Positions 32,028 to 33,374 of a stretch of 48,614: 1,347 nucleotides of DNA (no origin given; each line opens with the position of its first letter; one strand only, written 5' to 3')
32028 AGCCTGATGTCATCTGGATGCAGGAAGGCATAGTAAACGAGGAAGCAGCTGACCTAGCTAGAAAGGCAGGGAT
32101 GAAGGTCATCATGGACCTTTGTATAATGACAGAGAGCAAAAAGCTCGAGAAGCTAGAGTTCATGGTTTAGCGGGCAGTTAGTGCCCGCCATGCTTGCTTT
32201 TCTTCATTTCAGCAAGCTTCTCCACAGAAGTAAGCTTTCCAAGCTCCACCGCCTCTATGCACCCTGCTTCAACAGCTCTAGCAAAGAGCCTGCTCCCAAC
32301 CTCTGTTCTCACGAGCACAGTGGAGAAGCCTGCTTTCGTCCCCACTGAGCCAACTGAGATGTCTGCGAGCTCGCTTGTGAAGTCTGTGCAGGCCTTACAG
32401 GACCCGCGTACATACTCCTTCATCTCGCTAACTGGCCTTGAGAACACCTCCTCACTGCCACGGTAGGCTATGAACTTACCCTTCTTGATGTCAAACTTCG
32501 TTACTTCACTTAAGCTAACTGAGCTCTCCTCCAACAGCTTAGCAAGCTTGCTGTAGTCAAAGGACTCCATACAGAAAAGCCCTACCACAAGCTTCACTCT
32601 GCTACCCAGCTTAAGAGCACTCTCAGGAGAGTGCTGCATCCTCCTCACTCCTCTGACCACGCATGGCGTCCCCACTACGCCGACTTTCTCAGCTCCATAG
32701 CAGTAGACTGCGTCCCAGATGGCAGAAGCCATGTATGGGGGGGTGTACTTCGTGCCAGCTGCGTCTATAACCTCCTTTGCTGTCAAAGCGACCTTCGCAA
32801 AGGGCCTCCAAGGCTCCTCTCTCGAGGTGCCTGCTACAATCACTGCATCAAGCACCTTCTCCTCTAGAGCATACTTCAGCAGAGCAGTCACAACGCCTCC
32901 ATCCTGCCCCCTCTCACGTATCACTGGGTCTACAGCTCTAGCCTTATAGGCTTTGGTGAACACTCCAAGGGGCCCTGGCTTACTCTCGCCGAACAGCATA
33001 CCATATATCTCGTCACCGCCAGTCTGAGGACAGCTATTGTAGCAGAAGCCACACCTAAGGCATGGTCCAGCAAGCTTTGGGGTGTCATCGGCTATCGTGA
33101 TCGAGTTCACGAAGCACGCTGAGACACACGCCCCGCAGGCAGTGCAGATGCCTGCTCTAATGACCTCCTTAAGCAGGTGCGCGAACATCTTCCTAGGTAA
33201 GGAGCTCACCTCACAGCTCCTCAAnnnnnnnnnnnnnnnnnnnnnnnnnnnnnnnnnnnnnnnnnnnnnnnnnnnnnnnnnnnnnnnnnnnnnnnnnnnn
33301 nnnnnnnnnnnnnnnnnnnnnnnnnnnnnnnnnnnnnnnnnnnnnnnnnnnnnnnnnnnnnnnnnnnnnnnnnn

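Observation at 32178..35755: FrhABG-like three-part module built from complex-I/group-4-hydrogenase parts with a dead Ni-Fe site, next to the canonical nuo operon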

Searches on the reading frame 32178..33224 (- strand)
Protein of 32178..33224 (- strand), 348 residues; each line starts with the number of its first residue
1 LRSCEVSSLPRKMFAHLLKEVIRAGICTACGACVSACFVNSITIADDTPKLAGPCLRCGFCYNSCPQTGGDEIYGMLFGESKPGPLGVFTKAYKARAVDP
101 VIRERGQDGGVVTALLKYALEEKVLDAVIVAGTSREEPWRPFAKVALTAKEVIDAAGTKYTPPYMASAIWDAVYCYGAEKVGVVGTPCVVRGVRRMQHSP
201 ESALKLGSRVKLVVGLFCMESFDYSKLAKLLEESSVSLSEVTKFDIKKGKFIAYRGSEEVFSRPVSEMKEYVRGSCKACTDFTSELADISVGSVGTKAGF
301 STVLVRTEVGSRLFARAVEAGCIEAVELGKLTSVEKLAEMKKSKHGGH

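Call 4: search_protein_families(library=pfam, proteins=[window:32178-33224:-], max_evalue=0.01)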
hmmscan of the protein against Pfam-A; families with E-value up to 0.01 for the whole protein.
window:32178-33224:- (348 aa): 10 families
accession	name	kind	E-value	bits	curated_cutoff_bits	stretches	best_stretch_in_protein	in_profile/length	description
PF04432.18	FrhB_FdhB_C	-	3.2e-46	157.4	23.3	1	179-328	2-147/150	Coenzyme F420 hydrogenase/dehydrogenase, beta subunit C terminus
PF04422.18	FrhB_FdhB_N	-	7e-25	87.4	22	1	92-169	1-77/78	Coenzyme F420 hydrogenase/dehydrogenase, beta subunit N-term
PF13183.11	Fer4_8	-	1.7e-06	28.9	27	0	54-71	4-17/68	4Fe-4S dicluster domain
PF14697.11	Fer4_21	-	0.00016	22.2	35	0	55-73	8-26/59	4Fe-4S dicluster domain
PF12838.12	Fer4_7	-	0.0002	22.2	27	1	27-67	2-50/52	4Fe-4S dicluster domain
PF13187.11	Fer4_9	-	0.00024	21.5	27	1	27-68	2-50/52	4Fe-4S dicluster domain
PF13237.11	Fer4_10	-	0.00047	20.5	25.5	0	54-70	8-22/53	4Fe-4S dicluster domain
PF12797.12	Fer4_2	-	0.00061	20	24.5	0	22-37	5-20/22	4Fe-4S binding domain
PF00037.32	Fer4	-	0.00069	19.8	21.1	1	22-43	3-24/24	4Fe-4S binding domain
PF12800.12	Fer4_4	-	0.0014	19.2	24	0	55-66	4-15/17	4Fe-4S binding domain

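Call 5: search_protein_families(library=ncbifam, proteins=[window:32178-33224:-], max_evalue=0.01)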
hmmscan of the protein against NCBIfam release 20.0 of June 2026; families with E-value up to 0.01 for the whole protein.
window:32178-33224:- (348 aa): 20 families
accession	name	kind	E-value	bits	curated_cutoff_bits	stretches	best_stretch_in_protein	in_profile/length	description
NF006807.0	PRK09325.1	subfamily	2.6e-82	276.1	269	1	86-345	4-267/283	coenzyme F420-reducing hydrogenase subunit beta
TIGR03289.1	frhB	equivalog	3.8e-73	245.9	331.5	1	86-345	1-264/275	coenzyme F420 hydrogenase subunit beta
NF040616.1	F420_dehyd_FpoF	exception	1.3e-49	169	475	2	105-348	89-324/337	F420H2 dehydrogenase subunit FpoF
NF006808.0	PRK09326.1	equivalog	3.3e-48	164.3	444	1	19-346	6-323/341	F420H2 dehydrogenase subunit F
TIGR03294.1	FrhG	equivalog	2.1e-09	37.4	245.5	1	17-68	166-218/228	coenzyme F420 hydrogenase subunit gamma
NF010366.0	PRK13795.1-1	equivalog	3.2e-09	35.5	745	1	10-65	593-648/667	hypothetical protein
NF038196.1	ferrodoxin_EFR1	subfamily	2.8e-08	34.1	75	1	25-68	184-227/242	EFR1 family ferrodoxin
NF010368.0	PRK13795.1-3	equivalog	1.8e-06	26.5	588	1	12-66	574-628/635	hypothetical protein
NF058577.1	FdxA_fam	equivalog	5.4e-05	23.3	65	1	27-67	9-50/52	4Fe-4S ferredoxin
NF045874.1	Vhu_polyferre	exception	0.00035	19.4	600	1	24-66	127-170/381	F420-non-reducing hydrogenase associated-polyferredoxin VhuB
NF043069.1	T4HPD_activ_SAM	equivalog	0.00038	19.9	425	1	26-69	52-96/299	trans-4-hydroxy-L-proline dehydratase activase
TIGR04041.1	activase_YjjW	hypoth_equivalog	0.00099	18.6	250.2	1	25-69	41-86/276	YjjW family glycine radical enzyme activase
NF007382.0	PRK09898.1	equivalog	0.0019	17.8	213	1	26-69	155-196/208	ferredoxin-like protein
NF040770.1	hetero_SS_HdrA2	exception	0.004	15.3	1100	1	19-67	571-620/777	CoB-CoM heterodisulfide reductase HdrA2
TIGR00402.1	napF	equivalog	0.006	16.5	102.2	1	24-67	34-81/149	ferredoxin-type protein NapF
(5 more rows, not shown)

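Call 23: find_homologous_proteins(query=window:32178-33224:-, max_evalue=1e-10)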
Query window:32178-33224:- (348 aa): 2011 proteins with E <= 1e-10 among 6709 candidates; the best 120 are listed.
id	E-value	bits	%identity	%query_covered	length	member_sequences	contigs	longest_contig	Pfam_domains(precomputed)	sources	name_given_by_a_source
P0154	4.0e-227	771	100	100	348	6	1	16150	PF04432.19,PF04422.19,PF13183.12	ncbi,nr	ncbi:MAG: hypothetical protein DRN99_01050 [Thermoproteota archaeon]|nr:MAG: hypothetical protein DR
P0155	3.7e-181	620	81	97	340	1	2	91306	PF04432.19,PF04422.19,PF00037.33,PF13183.12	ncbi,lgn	-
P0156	5.4e-95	337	49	98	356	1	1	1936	PF04432.19,PF04422.19,PF00037.33,PF13183.12,PF13187.12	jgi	-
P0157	3.8e-92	327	48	96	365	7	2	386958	PF04432.19,PF04422.19,PF00037.33,PF13237.12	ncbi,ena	-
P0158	3.5e-90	321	46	97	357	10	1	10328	PF04432.19,PF04422.19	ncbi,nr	ncbi:MAG: Coenzyme F420 hydrogenase/dehydrogenase, beta subunit C-terminal domain [Candidatus Methyl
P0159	1.1e-89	319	47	96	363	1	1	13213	PF04432.19,PF04422.19,PF00037.33,PF13237.12,PF13187.12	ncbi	-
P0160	1.2e-89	319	46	96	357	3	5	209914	PF04432.19,PF04422.19,PF00037.33,PF13484.12,PF13237.12,PF13183.12,PF13187.12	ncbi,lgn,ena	-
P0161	1.6e-88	315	48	96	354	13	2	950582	PF04432.19,PF04422.19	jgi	jgi:coenzyme F420 hydrogenase subunit beta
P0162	2.2e-88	315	46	95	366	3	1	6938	PF04432.19,PF04422.19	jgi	-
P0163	3.7e-88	314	48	94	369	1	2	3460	PF04432.19,PF04422.19,PF13237.12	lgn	-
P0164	2.1e-87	312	48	96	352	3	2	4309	PF04432.19,PF04422.19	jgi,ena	-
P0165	2.2e-87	312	46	97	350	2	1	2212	PF04432.19,PF04422.19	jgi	-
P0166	3.1e-87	311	44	97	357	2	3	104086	PF04432.19,PF04422.19,PF00037.33,PF13484.12,PF13237.12,PF13183.12,PF13187.12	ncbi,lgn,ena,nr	ncbi:MAG: coenzyme F420 hydrogenase [Thermoprotei archaeon]|nr:MAG: coenzyme F420 hydrogenase [Therm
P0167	3.3e-87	311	46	91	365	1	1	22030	PF04432.19,PF04422.19,PF12837.13,PF00037.33,PF12838.13,PF13237.12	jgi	jgi:coenzyme F420 hydrogenase subunit beta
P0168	4.6e-87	311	48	91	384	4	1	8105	PF04432.19,PF04422.19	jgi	-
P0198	4.3e-81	291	43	97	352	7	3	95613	PF04432.19,PF04422.19,PF00037.33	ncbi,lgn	ncbi:MAG: Coenzyme F420 hydrogenase/dehydrogenase, beta subunit C-terminal domain [Candidatus Nezhaa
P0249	4.6e-78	281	42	98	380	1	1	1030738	PF04432.19,PF04422.19,PF00037.33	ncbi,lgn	-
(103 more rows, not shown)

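Call 24: find_encoding_contigs(protein=P0157, flank=7000, max_places=1)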
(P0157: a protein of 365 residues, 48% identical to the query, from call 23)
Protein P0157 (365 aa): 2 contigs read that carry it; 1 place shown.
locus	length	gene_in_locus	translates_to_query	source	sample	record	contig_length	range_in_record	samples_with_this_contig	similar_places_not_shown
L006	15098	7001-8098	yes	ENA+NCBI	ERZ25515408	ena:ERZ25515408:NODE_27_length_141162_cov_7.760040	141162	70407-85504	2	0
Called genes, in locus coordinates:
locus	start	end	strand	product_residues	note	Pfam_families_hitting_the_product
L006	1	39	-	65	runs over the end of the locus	PF05187:Fer4_ETF_QO (weak), PF12797:Fer4_2 (weak), PF13237:Fer4_10, PF00037:Fer4, PF12837:Fer4_6, PF14697:Fer4_21, PF12838:Fer4_7, PF13187:Fer4_9, +7 more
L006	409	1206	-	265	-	PF01996:F420_ligase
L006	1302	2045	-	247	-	PF00005:ABC_tran, PF13304:AAA_21 (faint)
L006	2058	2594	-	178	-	PF01381:HTH_3 (weak)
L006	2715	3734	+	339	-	PF13379:NMT1_2, PF09084:NMT1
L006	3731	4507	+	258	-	PF00528:BPD_transp_1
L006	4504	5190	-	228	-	PF01983:CofC, PF12804:NTP_transf_3 (weak)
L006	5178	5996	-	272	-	PF01933:CofD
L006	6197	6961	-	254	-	PF01996:F420_ligase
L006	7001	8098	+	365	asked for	PF00037:Fer4 (weak), PF13237:Fer4_10 (weak), PF04422:FrhB_FdhB_N, PF04432:FrhB_FdhB_C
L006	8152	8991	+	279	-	PF01993:MTD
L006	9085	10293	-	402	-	PF02222:ATP-grasp (faint), PF02655:ATP-grasp_3, PF02786:CPSase_L_D2 (faint), PF07478:Dala_Dala_lig_C (weak), PF15632:ATPgrasp_Ter (weak)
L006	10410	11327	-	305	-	PF01913:FTR, PF02741:FTR_C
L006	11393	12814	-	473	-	PF27537:HoxH, PF00374:NiFeSe_Hases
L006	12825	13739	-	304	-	PF01058:Oxidored_q6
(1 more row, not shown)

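Call 25: find_encoding_contigs(protein=P0166, flank=7000, max_places=1)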
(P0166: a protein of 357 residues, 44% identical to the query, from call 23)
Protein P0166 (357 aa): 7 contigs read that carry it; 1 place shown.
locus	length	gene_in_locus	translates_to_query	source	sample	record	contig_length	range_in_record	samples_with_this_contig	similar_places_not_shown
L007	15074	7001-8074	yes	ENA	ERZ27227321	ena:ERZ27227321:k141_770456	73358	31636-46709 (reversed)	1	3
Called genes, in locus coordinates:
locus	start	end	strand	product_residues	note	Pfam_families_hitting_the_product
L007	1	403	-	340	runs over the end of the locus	-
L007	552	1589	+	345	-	PF01909:NTP_transf_2 (weak)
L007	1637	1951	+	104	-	-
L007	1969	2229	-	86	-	-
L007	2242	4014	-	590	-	PF28494:GlyRS_ins_1 (faint), PF00587:tRNA-synt_2b (faint), PF03129:HGTP_anticodon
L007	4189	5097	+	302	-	PF00491:Arginase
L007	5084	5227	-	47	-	PF03604:Zn_ribbon_RPAB4 (faint)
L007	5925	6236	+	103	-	PF05046:Img2 (weak), PF01253:SUI1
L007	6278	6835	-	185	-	PF00011:HSP20, PF17886:ArsA_HSP20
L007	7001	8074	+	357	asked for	PF13183:Fer4_8 (faint), PF00037:Fer4 (weak), PF13187:Fer4_9 (weak), PF13237:Fer4_10 (weak), PF13484:Fer4_16 (faint), PF04422:FrhB_FdhB_N, PF04432:FrhB_FdhB_C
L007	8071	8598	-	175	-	PF01467:CTP_transf_like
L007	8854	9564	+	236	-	PF01209:Ubie_methyltran (weak), PF13489:Methyltransf_23, PF13847:Methyltransf_31, PF08241:Methyltransf_11, PF08242:Methyltransf_12, PF13649:Methyltransf_25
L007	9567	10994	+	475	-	PF04055:Radical_SAM, PF16199:Radical_SAM_C, PF00583:Acetyltransf_1 (weak), PF13508:Acetyltransf_7 (faint), PF13673:Acetyltransf_10 (weak)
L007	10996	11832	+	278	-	PF00590:TP_methylase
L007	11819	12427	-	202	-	PF00596:Aldolase_II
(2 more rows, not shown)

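Call 26: find_encoding_contigs(protein=P0161, flank=7000, max_places=1)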
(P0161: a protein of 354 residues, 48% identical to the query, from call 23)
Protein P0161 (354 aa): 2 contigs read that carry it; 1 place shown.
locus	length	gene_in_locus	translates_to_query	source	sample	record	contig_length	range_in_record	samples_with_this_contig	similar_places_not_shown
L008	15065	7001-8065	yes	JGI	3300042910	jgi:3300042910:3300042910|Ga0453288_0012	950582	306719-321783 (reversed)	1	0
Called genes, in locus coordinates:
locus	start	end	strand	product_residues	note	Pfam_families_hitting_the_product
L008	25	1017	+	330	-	PF00005:ABC_tran, PF13304:AAA_21 (faint)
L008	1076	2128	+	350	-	-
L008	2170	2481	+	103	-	-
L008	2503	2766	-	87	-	-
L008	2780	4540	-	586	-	PF03129:HGTP_anticodon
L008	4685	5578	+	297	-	PF00491:Arginase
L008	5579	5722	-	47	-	PF03604:Zn_ribbon_RPAB4 (faint)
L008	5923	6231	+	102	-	PF01253:SUI1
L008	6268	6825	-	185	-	PF00011:HSP20, PF17886:ArsA_HSP20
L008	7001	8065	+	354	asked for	PF04422:FrhB_FdhB_N, PF04432:FrhB_FdhB_C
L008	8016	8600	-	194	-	PF01467:CTP_transf_like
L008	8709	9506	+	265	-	PF00590:TP_methylase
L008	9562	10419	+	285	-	PF00154:RecA_N, PF08423:Rad51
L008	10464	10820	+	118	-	-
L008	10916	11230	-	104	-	-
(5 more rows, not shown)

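Call 27: list_cluster_members(proteins=[window:32178-33224:-, window:33211-33531:-, window:35165-35755:+, window:40212-41384:+, window:29244-30875:-])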
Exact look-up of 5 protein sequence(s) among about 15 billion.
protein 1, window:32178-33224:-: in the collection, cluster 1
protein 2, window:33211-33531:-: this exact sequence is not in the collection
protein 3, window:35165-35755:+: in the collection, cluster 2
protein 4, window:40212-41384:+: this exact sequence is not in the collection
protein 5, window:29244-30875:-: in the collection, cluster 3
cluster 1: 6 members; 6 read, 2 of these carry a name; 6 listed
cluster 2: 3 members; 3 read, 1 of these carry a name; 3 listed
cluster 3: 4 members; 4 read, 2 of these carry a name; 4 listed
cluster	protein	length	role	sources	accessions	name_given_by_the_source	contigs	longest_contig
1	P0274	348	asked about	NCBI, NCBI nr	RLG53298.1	MAG: hypothetical protein DRN96_00190 [Thermoproteota archaeon] | MAG: hypothetical protein DRN96_00190 [Candidatus Korarchaeota archaeon]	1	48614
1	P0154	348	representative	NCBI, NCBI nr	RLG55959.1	MAG: hypothetical protein DRN99_01050 [Thermoproteota archaeon] | MAG: hypothetical protein DRN99_01050 [Candidatus Korarchaeota archaeon]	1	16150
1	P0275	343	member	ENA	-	-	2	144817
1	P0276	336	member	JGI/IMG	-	-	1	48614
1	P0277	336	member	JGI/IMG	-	-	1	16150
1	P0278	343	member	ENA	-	-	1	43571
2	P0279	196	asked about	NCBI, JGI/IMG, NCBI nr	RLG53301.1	MAG: hypothetical protein DRN96_00205 [Thermoproteota archaeon] | MAG: hypothetical protein DRN96_00205 [Candidatus Korarchaeota archaeon]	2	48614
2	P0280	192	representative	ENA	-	-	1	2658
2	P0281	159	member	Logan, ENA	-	-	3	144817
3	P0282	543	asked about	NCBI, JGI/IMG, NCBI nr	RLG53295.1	MAG: hypothetical protein DRN96_00175 [Thermoproteota archaeon] | MAG: hypothetical protein DRN96_00175 [Candidatus Korarchaeota archaeon]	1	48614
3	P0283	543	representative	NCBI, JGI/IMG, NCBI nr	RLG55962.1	MAG: hypothetical protein DRN99_01065 [Thermoproteota archaeon] | MAG: hypothetical protein DRN99_01065 [Candidatus Korarchaeota archaeon]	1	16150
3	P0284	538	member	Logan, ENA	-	-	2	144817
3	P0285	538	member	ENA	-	-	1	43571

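Call 35: find_encoding_contigs(protein=P0281, flank=10000, max_places=2)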
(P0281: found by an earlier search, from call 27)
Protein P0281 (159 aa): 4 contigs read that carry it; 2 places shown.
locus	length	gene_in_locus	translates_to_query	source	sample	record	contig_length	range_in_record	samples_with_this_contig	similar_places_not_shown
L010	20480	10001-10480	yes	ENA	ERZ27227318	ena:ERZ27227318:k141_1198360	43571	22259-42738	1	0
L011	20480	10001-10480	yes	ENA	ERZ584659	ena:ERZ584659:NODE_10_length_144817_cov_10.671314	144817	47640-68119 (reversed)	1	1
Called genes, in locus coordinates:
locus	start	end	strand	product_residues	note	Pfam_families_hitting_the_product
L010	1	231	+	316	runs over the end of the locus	-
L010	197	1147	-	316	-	PF01012:ETF, PF00766:ETF_alpha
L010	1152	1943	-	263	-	PF01012:ETF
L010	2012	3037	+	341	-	PF04014:MazE_antitoxin, PF01895:PhoU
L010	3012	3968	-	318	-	PF12804:NTP_transf_3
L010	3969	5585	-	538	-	PF04675:DNA_ligase_A_N, PF01068:DNA_ligase_A_M, PF09414:RNA_ligase (weak), PF04679:DNA_ligase_A_C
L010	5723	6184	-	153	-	PF12089:DUF3566 (faint)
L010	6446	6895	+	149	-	PF02629:CoA_binding (faint), PF13380:CoA_binding_2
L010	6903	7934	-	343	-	PF13183:Fer4_8 (faint), PF04422:FrhB_FdhB_N, PF04432:FrhB_FdhB_C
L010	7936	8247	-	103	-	-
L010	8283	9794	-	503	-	PF00329:Complex1_30kDa, PF00346:Complex1_49kDa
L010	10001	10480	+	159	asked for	PF01058:Oxidored_q6, PF12797:Fer4_2 (faint), PF12837:Fer4_6 (faint), PF13237:Fer4_10, PF00037:Fer4 (weak), PF14697:Fer4_21 (weak), PF12838:Fer4_7, PF13187:Fer4_9, +1 more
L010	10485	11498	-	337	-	PF00348:polyprenyl_synt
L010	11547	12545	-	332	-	PF01266:DAO (faint)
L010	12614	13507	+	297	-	PF01040:UbiA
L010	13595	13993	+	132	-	PF00507:Oxidored_q4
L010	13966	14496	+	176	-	PF01058:Oxidored_q6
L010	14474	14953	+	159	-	PF00329:Complex1_30kDa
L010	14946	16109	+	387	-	PF00346:Complex1_49kDa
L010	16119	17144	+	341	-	PF00146:NADHdh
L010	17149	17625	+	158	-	PF13183:Fer4_8 (faint), PF14697:Fer4_21 (faint), PF12837:Fer4_6 (weak), PF13237:Fer4_10, PF00037:Fer4 (weak), PF12838:Fer4_7, PF13187:Fer4_9, PF00037:Fer4, +4 more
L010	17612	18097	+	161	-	PF00499:Oxidored_q3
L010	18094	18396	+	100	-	PF00420:Oxidored_q2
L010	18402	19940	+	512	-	PF00361:Proton_antipo_M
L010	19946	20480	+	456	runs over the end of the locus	?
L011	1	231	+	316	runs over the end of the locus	-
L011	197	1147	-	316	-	PF01012:ETF, PF00766:ETF_alpha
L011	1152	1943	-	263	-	PF01012:ETF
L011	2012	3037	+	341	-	PF04014:MazE_antitoxin, PF01895:PhoU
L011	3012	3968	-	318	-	PF12804:NTP_transf_3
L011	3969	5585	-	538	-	PF04675:DNA_ligase_A_N, PF01068:DNA_ligase_A_M, PF09414:RNA_ligase (weak), PF04679:DNA_ligase_A_C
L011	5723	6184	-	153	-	PF12089:DUF3566 (faint)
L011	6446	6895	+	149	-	PF02629:CoA_binding (faint), PF13380:CoA_binding_2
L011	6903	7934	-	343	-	PF13183:Fer4_8 (faint), PF04422:FrhB_FdhB_N, PF04432:FrhB_FdhB_C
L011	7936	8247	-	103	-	-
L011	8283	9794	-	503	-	PF00329:Complex1_30kDa, PF00346:Complex1_49kDa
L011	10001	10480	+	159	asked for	PF01058:Oxidored_q6, PF12797:Fer4_2 (faint), PF12837:Fer4_6 (faint), PF13237:Fer4_10, PF00037:Fer4 (weak), PF14697:Fer4_21 (weak), PF12838:Fer4_7, PF13187:Fer4_9, +1 more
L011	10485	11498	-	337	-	PF00348:polyprenyl_synt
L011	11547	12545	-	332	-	PF01266:DAO (faint)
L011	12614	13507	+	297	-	PF01040:UbiA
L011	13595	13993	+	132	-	PF00507:Oxidored_q4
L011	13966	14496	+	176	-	PF01058:Oxidored_q6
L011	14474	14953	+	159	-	PF00329:Complex1_30kDa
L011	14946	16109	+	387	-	PF00346:Complex1_49kDa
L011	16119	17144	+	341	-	PF00146:NADHdh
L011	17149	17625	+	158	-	PF13183:Fer4_8 (faint), PF14697:Fer4_21 (faint), PF12837:Fer4_6 (weak), PF13237:Fer4_10, PF00037:Fer4 (weak), PF12838:Fer4_7, PF13187:Fer4_9, PF00037:Fer4, +4 more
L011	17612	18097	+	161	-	PF00499:Oxidored_q3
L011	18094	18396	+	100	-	PF00420:Oxidored_q2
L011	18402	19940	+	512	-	PF00361:Proton_antipo_M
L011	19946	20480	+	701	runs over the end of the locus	PF00662:Proton_antipo_N, PF00361:Proton_antipo_M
